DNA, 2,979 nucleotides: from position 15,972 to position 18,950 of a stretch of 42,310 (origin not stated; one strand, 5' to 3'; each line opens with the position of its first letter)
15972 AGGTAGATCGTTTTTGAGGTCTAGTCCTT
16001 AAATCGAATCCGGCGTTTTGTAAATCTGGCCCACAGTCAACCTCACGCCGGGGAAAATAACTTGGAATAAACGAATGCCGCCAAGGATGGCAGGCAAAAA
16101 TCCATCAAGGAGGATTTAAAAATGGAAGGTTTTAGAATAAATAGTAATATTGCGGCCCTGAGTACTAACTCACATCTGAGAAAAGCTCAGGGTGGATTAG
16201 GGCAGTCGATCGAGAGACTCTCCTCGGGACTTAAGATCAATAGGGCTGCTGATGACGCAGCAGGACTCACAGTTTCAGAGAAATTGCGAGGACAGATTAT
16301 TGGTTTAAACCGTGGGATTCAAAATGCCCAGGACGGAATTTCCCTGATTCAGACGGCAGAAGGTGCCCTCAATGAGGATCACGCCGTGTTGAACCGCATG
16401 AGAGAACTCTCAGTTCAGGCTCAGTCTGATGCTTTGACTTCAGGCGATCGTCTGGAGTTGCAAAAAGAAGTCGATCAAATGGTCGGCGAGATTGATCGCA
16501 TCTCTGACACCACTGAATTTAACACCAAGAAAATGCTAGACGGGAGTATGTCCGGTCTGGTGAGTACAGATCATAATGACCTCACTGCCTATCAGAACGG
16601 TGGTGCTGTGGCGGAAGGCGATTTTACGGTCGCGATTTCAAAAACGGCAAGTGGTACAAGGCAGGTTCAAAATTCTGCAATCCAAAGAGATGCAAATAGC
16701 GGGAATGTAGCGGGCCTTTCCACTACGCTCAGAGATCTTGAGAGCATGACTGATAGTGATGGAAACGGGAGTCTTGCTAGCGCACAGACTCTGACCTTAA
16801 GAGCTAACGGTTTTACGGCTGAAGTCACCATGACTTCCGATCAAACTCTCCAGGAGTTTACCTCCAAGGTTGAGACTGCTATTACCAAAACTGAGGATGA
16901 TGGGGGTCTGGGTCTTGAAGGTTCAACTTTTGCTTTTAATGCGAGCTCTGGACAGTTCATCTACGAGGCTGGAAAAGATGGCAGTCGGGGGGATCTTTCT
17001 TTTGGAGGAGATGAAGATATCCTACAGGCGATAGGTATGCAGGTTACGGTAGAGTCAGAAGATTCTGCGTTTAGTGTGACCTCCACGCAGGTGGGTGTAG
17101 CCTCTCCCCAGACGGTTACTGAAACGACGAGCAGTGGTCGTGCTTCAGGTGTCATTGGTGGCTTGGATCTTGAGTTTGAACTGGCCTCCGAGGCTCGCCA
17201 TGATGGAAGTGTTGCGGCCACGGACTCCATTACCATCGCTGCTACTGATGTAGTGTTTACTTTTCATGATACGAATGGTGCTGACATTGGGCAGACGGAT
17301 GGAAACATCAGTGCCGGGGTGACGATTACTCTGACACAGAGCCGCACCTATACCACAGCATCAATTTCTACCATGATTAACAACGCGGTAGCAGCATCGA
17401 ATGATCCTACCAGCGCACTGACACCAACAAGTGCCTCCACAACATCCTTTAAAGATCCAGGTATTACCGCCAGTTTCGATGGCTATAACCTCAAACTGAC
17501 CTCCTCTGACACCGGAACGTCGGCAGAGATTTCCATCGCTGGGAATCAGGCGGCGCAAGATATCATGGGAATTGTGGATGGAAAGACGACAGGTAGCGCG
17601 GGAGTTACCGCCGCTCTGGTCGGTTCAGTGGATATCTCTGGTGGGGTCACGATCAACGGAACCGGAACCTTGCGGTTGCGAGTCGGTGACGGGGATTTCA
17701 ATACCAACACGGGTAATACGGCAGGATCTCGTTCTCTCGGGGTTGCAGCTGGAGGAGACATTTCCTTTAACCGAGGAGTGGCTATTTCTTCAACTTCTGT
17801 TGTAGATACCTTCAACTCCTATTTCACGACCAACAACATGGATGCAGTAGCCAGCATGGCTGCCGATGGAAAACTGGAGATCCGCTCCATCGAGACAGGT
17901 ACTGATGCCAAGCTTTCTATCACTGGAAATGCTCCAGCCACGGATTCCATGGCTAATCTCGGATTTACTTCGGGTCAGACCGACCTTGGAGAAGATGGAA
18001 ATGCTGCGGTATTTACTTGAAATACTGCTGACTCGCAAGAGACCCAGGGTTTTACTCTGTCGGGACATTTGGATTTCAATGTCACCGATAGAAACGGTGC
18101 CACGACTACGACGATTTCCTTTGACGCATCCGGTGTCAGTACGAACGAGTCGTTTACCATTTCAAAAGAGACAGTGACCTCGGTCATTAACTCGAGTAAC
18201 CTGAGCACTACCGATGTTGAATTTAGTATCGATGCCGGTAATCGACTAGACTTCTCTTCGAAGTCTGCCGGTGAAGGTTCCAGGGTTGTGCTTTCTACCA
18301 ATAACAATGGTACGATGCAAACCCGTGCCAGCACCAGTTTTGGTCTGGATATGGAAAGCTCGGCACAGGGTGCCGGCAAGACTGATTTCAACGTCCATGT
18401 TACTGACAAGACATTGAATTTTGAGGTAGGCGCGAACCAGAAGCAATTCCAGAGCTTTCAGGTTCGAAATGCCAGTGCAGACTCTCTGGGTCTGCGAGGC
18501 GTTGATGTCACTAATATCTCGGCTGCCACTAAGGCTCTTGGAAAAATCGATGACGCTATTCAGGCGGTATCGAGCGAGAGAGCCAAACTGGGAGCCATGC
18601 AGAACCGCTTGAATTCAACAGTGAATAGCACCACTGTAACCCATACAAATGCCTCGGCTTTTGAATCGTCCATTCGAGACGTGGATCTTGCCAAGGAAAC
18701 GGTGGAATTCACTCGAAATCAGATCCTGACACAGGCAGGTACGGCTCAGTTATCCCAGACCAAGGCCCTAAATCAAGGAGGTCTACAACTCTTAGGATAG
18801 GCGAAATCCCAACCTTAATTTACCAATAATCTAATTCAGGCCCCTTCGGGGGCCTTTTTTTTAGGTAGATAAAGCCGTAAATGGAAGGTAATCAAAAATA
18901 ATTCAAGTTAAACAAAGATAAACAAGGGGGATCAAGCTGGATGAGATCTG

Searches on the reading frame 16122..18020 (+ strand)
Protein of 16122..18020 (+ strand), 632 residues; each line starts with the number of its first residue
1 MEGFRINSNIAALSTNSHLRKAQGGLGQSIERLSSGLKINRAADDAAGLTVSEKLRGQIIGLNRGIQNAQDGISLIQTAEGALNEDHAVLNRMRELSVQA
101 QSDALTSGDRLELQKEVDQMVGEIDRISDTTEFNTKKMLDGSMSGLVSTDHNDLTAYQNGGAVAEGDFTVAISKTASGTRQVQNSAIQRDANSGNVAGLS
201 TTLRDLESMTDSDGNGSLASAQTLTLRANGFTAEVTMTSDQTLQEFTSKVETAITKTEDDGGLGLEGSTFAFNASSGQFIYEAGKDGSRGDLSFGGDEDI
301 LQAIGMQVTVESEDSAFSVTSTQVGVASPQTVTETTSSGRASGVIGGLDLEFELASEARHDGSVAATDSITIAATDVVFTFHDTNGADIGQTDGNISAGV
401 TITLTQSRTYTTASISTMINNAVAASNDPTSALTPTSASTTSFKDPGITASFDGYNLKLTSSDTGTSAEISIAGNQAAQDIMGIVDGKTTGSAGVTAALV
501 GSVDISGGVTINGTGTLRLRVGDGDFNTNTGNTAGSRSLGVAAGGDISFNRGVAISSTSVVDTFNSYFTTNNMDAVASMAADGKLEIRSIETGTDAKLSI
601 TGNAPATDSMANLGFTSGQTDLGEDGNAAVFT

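Call 5: search_protein_families(library=pfam, proteins=[window:16122-18020:+], max_evalue=0.01)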
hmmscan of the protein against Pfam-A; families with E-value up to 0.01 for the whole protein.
window:16122-18020:+ (632 aa): 1 family
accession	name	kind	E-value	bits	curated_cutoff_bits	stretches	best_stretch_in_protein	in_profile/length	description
PF00669.25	Flagellin_N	-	9.4e-39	133.1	26.6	1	6-142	1-137/139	Bacterial flagellin N-terminal helical region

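Call 55: find_encoding_contigs(protein=window:16122-18020:+, flank=3000, max_places=6)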
Protein window:16122-18020:+ (632 aa): no gene with exactly this product is on record in the collection.

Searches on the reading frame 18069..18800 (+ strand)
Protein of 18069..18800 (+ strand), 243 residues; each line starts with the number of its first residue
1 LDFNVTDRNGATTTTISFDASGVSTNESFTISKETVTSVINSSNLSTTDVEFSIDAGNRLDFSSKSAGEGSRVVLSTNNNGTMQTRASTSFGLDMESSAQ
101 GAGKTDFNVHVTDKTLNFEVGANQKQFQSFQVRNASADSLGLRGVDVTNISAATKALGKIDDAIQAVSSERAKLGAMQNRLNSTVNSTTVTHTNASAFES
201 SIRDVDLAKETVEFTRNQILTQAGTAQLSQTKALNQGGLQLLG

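Call 5: search_protein_families(library=pfam, proteins=[window:18069-18800:+], max_evalue=0.01)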
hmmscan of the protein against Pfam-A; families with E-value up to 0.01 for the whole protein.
window:18069-18800:+ (243 aa): 1 family
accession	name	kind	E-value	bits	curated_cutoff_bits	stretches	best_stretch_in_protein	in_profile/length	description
PF00700.27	Flagellin_C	-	1.4e-22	80.3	23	1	157-242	1-86/86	Bacterial flagellin C-terminal helical region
